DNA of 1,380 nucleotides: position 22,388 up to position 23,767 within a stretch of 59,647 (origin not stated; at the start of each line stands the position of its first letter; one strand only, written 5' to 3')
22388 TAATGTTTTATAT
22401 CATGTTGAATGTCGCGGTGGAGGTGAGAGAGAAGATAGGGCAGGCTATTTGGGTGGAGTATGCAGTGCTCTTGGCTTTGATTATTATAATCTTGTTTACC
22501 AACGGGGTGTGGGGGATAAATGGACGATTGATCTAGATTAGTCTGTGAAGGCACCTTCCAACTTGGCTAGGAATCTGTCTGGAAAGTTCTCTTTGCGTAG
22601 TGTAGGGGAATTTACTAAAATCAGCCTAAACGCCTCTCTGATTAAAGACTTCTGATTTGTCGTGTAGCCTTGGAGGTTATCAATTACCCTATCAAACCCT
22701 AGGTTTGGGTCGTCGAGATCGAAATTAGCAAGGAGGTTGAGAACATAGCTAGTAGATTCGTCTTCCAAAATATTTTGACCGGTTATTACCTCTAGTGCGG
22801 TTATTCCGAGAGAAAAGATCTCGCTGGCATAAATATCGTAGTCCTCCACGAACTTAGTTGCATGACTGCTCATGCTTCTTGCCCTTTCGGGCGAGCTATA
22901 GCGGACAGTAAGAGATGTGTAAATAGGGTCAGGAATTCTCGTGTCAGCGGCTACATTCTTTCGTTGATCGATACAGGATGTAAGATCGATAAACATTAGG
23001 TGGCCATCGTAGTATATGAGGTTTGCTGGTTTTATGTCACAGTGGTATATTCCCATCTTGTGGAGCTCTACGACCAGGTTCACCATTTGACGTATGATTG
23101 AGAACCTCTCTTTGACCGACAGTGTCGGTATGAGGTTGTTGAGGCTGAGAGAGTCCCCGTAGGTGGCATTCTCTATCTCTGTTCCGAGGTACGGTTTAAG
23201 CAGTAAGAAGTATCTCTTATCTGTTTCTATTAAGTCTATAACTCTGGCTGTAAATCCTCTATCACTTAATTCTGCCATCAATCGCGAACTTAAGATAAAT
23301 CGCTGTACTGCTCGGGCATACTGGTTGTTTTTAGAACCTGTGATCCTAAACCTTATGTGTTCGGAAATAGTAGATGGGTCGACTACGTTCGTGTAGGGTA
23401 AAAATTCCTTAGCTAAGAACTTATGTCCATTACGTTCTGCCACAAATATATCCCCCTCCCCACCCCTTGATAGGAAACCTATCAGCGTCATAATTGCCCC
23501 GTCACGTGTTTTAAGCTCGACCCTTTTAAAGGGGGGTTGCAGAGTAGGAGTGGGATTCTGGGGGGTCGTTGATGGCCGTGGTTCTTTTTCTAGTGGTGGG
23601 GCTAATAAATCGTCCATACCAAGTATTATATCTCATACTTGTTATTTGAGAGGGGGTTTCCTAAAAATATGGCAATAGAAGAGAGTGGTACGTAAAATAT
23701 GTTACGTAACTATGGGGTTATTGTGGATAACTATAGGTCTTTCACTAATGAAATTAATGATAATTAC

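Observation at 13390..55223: Strongly over-represented palindrome (core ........, consensus about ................), always embedded in one reading frame of unrelated genes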

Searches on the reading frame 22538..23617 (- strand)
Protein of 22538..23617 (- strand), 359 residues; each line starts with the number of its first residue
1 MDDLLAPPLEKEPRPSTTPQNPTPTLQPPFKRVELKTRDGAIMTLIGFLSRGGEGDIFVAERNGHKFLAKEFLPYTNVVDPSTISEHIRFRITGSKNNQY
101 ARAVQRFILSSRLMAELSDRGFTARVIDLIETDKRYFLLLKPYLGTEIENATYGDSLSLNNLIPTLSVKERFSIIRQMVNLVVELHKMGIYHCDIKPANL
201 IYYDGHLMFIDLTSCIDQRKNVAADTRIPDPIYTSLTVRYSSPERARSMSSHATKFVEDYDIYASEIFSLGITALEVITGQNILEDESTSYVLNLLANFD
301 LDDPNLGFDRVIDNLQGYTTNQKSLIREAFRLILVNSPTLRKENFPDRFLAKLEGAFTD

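Call 9: search_protein_families(library=ncbifam, proteins=[window:22538-23617:-])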
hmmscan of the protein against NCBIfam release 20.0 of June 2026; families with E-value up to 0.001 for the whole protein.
window:22538-23617:- (359 aa): 8 families
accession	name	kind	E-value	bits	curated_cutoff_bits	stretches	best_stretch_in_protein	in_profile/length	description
NF038150.1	lanthi_synth_IV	equivalog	1.8e-10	39.8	650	1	112-282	244-394/851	class IV lanthionine synthetase LanL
NF047741.1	antiphage_MADS6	equivalog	4.2e-08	32.2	460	1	134-286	271-405/612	methylation-associated defense system protein kinase MAD6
NF038151.1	lanthi_synth_III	equivalog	4.8e-07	28.6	575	1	98-221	261-389/833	class III lanthionine synthetase LanKC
NF011464.0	PRK14879.1-7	equivalog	5.3e-07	29.6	246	1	158-213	92-147/221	Kae1-associated kinase Bud32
NF033483.0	PknB_PASTA_kin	equivalog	5.8e-07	28.9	450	1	165-282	103-206/563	Stk1 family PASTA domain-containing Ser/Thr kinase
TIGR03724.2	arch_bud32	equivalog_domain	9.1e-07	28.6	125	1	168-219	88-137/193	KEOPS complex kinase/ATPase Bud32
NF011462.0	PRK14879.1-3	equivalog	7.2e-06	25.9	174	1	174-213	87-126/192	Kae1-associated kinase Bud32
NF011460.0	PRK14879.1-1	equivalog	0.00027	20.2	199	1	157-213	96-155/232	Kae1-associated kinase Bud32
